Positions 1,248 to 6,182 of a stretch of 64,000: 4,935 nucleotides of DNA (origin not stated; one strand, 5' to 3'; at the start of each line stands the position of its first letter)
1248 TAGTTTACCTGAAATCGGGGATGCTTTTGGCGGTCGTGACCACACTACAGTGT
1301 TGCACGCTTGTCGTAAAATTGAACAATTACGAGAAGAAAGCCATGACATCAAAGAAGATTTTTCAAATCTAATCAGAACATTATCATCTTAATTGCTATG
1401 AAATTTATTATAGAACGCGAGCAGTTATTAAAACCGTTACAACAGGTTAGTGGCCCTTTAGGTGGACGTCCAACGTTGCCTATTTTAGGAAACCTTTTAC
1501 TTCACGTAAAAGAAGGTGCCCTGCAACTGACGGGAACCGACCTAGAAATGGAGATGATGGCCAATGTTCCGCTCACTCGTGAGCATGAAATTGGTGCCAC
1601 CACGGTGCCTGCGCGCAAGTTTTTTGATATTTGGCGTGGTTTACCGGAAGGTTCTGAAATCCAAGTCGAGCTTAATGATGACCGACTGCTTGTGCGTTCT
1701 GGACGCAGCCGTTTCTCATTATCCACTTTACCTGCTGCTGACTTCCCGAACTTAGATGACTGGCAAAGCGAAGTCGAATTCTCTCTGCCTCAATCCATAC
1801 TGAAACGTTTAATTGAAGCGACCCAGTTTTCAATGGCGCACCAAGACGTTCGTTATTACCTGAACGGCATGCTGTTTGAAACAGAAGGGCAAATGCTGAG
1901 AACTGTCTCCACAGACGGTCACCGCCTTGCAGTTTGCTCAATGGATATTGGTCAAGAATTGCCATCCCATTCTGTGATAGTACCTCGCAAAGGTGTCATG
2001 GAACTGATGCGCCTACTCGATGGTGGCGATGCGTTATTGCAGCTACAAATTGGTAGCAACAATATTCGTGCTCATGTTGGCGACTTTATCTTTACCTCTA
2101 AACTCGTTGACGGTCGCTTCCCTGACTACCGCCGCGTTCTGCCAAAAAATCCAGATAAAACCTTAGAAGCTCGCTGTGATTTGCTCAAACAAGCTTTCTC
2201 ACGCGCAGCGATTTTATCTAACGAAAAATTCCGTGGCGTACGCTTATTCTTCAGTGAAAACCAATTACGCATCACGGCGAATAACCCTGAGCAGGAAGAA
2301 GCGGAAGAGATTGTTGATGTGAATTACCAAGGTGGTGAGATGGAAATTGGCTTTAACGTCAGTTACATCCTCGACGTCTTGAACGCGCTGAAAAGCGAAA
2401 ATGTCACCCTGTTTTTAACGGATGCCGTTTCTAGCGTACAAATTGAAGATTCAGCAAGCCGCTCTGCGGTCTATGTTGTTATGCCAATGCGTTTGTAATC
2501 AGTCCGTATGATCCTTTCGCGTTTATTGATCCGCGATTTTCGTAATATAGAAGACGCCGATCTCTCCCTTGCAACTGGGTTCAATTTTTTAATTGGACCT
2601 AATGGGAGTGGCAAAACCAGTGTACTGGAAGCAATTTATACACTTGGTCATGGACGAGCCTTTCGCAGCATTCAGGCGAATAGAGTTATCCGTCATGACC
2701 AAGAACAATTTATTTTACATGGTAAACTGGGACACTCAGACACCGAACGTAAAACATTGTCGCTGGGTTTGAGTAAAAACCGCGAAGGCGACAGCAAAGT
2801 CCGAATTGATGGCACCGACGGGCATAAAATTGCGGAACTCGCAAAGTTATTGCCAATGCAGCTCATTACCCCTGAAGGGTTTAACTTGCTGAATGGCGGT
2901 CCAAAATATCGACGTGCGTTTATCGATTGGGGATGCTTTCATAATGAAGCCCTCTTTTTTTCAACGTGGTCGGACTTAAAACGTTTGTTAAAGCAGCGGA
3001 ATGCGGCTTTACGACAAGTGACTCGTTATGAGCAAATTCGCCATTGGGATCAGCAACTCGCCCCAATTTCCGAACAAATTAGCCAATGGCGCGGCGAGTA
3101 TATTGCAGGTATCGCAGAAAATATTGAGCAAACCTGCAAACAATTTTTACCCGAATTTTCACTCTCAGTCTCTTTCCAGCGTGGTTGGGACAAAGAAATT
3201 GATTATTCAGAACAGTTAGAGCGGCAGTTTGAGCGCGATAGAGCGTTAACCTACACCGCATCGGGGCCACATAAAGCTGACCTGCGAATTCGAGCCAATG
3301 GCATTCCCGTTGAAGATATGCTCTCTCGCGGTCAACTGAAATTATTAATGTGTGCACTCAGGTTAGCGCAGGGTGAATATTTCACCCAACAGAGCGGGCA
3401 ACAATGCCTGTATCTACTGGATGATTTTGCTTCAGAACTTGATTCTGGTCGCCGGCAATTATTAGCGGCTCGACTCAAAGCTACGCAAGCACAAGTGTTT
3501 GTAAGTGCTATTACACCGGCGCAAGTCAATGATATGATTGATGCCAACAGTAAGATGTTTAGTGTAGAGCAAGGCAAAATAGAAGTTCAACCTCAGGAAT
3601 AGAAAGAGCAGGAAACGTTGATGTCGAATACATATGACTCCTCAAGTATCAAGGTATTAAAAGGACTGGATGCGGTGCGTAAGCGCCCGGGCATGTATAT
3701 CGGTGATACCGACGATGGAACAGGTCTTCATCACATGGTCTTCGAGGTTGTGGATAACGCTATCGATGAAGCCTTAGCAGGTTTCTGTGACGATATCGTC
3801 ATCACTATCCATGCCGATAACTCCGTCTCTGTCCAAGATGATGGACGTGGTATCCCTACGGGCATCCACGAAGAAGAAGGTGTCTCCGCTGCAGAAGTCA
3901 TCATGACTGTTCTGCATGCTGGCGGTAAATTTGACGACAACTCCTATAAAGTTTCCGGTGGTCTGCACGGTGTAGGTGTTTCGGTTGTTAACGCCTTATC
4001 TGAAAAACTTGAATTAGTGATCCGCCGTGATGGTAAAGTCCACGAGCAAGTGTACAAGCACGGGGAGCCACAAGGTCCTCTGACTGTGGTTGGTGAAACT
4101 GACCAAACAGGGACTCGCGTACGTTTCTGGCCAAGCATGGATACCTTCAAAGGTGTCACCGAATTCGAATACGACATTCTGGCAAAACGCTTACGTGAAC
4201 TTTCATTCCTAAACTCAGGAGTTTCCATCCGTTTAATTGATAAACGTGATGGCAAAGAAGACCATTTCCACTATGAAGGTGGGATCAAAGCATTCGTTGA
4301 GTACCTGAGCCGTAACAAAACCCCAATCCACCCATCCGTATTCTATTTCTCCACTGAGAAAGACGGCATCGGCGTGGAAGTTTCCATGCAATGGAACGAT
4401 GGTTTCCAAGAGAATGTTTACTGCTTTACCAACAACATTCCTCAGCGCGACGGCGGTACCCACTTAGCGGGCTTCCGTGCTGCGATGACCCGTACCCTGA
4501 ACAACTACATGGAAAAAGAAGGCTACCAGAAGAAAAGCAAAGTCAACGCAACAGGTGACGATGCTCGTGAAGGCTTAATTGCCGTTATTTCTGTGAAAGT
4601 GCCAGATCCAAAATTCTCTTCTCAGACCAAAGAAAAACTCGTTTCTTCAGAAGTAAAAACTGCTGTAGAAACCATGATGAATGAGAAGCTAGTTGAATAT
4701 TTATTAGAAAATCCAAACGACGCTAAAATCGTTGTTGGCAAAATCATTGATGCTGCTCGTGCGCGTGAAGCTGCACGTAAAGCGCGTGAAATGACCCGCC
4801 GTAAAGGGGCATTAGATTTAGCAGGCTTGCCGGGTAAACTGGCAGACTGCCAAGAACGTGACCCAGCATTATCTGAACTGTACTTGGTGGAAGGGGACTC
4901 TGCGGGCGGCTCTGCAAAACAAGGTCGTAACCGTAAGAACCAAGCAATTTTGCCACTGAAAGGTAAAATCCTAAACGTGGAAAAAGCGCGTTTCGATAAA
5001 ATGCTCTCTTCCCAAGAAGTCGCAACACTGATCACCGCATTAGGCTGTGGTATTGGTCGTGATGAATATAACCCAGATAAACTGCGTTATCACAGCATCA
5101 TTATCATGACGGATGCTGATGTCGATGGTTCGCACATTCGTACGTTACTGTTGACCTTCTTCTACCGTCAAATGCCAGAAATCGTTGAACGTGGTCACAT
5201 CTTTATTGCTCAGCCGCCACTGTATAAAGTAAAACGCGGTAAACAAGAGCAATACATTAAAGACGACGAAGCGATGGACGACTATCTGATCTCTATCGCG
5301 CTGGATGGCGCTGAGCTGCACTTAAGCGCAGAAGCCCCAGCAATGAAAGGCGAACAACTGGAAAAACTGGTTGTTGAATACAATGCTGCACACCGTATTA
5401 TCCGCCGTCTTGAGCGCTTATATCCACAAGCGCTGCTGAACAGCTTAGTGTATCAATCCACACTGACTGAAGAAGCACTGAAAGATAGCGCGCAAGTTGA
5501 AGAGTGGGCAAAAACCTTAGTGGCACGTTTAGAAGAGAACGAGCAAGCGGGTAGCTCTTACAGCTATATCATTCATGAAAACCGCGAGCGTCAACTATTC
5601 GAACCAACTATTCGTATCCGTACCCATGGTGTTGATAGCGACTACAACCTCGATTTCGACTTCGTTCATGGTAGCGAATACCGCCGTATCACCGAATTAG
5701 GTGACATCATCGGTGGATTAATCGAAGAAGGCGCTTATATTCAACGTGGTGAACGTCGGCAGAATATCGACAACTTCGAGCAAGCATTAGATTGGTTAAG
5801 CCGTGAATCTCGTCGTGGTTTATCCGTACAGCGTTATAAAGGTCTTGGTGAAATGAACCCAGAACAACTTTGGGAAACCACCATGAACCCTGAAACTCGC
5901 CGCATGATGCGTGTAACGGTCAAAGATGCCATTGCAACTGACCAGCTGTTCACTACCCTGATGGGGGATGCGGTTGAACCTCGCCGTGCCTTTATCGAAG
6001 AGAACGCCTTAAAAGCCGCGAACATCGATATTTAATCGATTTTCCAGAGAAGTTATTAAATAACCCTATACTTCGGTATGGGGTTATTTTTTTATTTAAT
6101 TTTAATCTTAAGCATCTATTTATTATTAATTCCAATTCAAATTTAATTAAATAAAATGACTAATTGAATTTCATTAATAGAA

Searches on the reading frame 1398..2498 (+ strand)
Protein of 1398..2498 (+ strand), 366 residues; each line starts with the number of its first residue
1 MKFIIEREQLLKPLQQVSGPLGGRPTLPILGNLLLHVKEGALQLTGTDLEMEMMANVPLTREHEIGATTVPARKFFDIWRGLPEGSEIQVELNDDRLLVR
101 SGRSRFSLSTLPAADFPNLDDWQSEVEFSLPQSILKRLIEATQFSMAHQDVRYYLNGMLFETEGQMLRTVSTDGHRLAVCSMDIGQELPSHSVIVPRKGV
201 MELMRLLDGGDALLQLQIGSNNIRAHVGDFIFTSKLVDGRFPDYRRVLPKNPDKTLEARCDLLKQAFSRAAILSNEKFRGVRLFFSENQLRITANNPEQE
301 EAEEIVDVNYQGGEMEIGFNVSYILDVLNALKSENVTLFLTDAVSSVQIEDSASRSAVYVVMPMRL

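Call 40: search_protein_families(library=pfam, proteins=[window:1398-2495:+], max_evalue=0.00001)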
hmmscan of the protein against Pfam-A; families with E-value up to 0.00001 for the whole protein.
window:1398-2495:+ (366 aa): 3 families
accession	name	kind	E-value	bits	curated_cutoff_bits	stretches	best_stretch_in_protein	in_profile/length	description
PF02767.21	DNA_pol3_beta_2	-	4.9e-47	159.4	27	1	130-243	2-116/116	DNA polymerase III beta subunit, central domain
PF00712.24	DNA_pol3_beta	-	3.4e-45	153.5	24.4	1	1-120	1-120/120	DNA polymerase III beta subunit, N-terminal domain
PF02768.20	DNA_pol3_beta_3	-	5.7e-43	146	27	1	245-365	1-121/121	DNA polymerase III beta subunit, C-terminal domain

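Call 50: find_encoding_contigs(protein=window:1398-2498:+, flank=10000, max_places=10)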
Protein window:1398-2498:+ (366 aa): 23 contigs read that carry it; 10 places shown.
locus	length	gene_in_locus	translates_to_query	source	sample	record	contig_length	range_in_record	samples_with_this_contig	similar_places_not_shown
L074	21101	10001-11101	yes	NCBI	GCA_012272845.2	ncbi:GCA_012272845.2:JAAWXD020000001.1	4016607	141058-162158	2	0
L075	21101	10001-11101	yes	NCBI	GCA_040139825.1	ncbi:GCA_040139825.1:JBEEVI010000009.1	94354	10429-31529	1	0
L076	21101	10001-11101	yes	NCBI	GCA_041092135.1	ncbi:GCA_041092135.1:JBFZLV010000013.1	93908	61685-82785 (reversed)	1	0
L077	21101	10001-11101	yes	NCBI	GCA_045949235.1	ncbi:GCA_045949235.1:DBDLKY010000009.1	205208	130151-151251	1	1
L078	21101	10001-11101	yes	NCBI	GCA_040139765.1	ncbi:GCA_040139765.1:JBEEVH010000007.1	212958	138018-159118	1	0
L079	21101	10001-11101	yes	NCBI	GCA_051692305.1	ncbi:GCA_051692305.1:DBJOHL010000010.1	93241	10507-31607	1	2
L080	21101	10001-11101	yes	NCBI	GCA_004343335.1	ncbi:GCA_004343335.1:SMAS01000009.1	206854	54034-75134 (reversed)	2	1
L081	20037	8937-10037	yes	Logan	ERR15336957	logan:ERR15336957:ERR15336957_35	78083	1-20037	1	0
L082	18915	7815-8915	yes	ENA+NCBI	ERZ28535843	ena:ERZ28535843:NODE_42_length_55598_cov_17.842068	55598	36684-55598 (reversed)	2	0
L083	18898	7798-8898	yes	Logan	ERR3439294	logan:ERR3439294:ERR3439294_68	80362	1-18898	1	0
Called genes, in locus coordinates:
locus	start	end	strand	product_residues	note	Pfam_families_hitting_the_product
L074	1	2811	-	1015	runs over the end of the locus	-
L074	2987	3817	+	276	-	PF02634:FdhD-NarQ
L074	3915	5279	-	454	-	PF10396:TrmE_N, PF12631:MnmE_helical, PF01926:MMR_HSR1, PF02421:FeoB_N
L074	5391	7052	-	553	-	PF14849:YidC_periplas, PF02096:60KD_IMP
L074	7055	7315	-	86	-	PF01809:YidD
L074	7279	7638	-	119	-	PF00825:Ribonuclease_P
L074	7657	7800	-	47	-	PF00468:Ribosomal_L34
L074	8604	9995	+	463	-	PF11638:DnaA_N, PF00308:Bac_DnaA, PF01695:IstB_IS21, PF00004:AAA (weak), PF22688:Hda_lid (weak), PF08299:Bac_DnaA_C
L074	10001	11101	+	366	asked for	PF00712:DNA_pol3_beta, PF02767:DNA_pol3_beta_2, PF02768:DNA_pol3_beta_3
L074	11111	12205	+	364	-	PF02463:SMC_N, PF13175:AAA_15, PF13476:AAA_23, PF13514:AAA_27 (weak), PF13304:AAA_21 (weak)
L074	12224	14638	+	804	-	PF02518:HATPase_c, PF00204:DNA_gyraseB, PF01751:Toprim, PF21249:GyrB_hook, PF18053:GyrB_insert, PF00986:DNA_gyraseB_C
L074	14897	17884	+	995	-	PF01569:PAP2, PF12951:PATR (weak), PF03797:Autotransporter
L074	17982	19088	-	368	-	PF01118:Semialdhyde_dh, PF02774:Semialdhyde_dhC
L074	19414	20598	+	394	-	PF07690:MFS_1, PF00083:Sugar_tr (faint)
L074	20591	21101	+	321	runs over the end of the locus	PF00126:HTH_1, PF03466:LysR_substrate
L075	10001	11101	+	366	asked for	PF00712:DNA_pol3_beta, PF02767:DNA_pol3_beta_2, PF02768:DNA_pol3_beta_3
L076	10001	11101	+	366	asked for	PF00712:DNA_pol3_beta, PF02767:DNA_pol3_beta_2, PF02768:DNA_pol3_beta_3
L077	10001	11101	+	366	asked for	PF00712:DNA_pol3_beta, PF02767:DNA_pol3_beta_2, PF02768:DNA_pol3_beta_3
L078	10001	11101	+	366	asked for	PF00712:DNA_pol3_beta, PF02767:DNA_pol3_beta_2, PF02768:DNA_pol3_beta_3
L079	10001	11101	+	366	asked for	PF00712:DNA_pol3_beta, PF02767:DNA_pol3_beta_2, PF02768:DNA_pol3_beta_3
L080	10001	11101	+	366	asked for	PF00712:DNA_pol3_beta, PF02767:DNA_pol3_beta_2, PF02768:DNA_pol3_beta_3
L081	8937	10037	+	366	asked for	PF00712:DNA_pol3_beta, PF02767:DNA_pol3_beta_2, PF02768:DNA_pol3_beta_3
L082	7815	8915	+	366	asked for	PF00712:DNA_pol3_beta, PF02767:DNA_pol3_beta_2, PF02768:DNA_pol3_beta_3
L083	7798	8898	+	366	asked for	PF00712:DNA_pol3_beta, PF02767:DNA_pol3_beta_2, PF02768:DNA_pol3_beta_3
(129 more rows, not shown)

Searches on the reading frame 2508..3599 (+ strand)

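Call 40: search_protein_families(library=pfam, proteins=[window:2508-3599:+], max_evalue=0.00001)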
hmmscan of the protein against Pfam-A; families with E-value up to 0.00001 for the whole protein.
window:2508-3599:+ (364 aa): 5 families
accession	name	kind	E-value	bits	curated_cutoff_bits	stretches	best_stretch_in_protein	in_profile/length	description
PF02463.25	SMC_N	-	2.7e-48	164.8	40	1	3-358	2-219/220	RecF/RecN/SMC N terminal domain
PF13175.12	AAA_15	-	7.6e-11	42.7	32.1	1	1-86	1-77/374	AAA ATPase domain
PF13476.12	AAA_23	-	1.3e-08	36.2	27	1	5-50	1-46/201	AAA domain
PF13304.12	AAA_21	-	2.5e-08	34.8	27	1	25-46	1-22/304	AAA domain, putative AbiEii toxin, Type IV TA system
PF13514.12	AAA_27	-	3.4e-07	30.5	22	1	1-81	1-81/206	AAA domain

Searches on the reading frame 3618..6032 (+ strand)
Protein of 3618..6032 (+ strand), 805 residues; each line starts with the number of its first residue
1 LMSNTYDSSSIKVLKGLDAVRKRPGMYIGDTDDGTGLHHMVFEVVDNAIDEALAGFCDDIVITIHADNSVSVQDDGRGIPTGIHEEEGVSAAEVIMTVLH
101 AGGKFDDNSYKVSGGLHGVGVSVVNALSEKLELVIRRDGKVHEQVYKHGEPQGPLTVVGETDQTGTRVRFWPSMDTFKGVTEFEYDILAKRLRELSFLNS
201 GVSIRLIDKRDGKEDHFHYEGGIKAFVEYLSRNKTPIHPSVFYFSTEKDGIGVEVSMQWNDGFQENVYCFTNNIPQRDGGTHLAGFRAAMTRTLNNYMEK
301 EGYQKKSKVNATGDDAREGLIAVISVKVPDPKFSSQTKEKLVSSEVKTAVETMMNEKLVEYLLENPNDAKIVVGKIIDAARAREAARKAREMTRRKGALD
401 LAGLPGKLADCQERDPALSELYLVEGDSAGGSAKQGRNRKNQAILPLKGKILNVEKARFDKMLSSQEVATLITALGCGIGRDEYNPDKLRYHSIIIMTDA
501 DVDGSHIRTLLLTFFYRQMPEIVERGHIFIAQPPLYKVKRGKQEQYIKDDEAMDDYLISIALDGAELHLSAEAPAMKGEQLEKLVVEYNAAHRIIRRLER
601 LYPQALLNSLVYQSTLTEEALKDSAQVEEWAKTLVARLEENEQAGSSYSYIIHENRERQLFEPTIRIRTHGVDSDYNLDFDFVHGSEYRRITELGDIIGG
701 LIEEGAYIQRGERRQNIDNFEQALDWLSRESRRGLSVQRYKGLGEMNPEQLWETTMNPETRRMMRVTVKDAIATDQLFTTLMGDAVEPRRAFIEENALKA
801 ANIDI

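Call 40: search_protein_families(library=pfam, proteins=[window:3618-6032:+], max_evalue=0.00001)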
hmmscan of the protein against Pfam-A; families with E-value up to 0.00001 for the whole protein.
window:3618-6032:+ (805 aa): 6 families
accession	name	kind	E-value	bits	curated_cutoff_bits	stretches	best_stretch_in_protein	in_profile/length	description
PF00204.31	DNA_gyraseB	-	4.1e-60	202.6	27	1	222-391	1-172/173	DNA gyrase B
PF18053.6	GyrB_insert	-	5.2e-53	179.8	26.1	1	565-730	1-166/167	DNA gyrase B subunit insert domain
PF00986.26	DNA_gyraseB_C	-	8.8e-32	109.5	29.8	1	733-794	2-63/63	DNA gyrase B subunit, carboxyl terminus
PF01751.28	Toprim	-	1.3e-18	67.4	23.1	1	420-532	1-95/96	Toprim domain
PF02518.31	HATPase_c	-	4.8e-18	66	26.4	1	33-174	2-109/111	Histidine kinase-, DNA gyrase B-, and HSP90-like ATPase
PF21249.2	GyrB_hook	-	9.4e-17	60.7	23.7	1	534-562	1-29/29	GyrB, hook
